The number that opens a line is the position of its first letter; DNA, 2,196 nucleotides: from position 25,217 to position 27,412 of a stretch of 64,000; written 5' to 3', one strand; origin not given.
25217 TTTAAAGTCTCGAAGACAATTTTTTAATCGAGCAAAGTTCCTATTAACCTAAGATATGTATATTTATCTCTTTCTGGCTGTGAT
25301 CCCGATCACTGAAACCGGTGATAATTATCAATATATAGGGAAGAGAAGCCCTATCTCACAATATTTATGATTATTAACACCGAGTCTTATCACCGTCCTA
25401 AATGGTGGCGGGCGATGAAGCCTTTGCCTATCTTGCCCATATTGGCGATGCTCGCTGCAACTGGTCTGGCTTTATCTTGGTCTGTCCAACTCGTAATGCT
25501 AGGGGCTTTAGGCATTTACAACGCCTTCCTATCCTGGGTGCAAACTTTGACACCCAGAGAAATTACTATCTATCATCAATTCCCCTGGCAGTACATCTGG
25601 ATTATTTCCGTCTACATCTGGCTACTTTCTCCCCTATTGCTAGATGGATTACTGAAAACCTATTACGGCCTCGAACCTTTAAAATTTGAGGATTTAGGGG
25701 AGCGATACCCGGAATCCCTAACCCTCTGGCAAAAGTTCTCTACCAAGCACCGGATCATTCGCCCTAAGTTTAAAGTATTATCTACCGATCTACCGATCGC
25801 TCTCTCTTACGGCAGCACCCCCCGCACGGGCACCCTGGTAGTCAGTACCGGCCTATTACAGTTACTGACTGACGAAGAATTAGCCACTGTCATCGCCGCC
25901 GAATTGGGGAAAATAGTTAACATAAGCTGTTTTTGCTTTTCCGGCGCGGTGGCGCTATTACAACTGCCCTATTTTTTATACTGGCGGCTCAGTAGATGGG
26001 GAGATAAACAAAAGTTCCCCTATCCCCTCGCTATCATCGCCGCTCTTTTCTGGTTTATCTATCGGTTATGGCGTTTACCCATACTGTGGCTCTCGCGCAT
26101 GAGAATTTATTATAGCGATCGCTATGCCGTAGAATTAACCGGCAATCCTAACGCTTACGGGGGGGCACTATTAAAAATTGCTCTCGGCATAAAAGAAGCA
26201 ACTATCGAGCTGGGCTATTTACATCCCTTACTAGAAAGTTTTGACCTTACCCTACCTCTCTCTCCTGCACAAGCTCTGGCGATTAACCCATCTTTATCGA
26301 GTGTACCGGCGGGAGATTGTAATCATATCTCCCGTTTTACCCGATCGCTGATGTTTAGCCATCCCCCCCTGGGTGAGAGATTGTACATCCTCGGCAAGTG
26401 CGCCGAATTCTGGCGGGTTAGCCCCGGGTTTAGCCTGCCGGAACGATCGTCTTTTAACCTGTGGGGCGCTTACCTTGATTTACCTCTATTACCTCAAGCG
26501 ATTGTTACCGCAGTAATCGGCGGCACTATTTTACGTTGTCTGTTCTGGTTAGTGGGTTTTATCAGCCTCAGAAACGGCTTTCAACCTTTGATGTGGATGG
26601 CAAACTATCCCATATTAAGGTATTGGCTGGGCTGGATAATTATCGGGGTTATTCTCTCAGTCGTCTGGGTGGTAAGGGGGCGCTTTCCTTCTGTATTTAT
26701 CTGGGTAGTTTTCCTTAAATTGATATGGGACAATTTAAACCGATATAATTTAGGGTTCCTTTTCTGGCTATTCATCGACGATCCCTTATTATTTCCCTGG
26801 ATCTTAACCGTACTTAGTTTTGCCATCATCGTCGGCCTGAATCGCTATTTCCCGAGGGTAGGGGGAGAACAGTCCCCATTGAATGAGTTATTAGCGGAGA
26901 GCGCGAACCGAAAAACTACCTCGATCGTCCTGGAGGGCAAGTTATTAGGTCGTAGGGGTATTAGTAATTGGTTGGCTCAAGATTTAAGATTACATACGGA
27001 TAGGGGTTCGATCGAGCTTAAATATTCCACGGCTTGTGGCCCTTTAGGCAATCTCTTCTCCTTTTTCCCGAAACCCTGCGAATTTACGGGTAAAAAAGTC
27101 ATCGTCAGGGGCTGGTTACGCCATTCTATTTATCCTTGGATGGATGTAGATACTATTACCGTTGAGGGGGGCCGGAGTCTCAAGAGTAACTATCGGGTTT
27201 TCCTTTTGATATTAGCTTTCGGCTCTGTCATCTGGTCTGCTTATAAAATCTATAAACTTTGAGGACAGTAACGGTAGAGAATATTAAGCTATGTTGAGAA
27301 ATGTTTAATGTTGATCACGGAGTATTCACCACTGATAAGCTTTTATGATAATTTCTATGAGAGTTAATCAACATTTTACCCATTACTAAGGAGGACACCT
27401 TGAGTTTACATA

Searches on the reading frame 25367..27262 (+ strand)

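Call 25: search_protein_families(library=pfam, proteins=[window:25367-27262:+], max_evalue=0.00001)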
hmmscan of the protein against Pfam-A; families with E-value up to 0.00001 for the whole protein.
window:25367-27262:+ (631 aa): 1 family
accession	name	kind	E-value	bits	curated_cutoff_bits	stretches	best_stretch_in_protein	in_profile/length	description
PF01435.24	Peptidase_M48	-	8.3e-12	45.7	20.3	1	141-340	34-180/186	Peptidase family M48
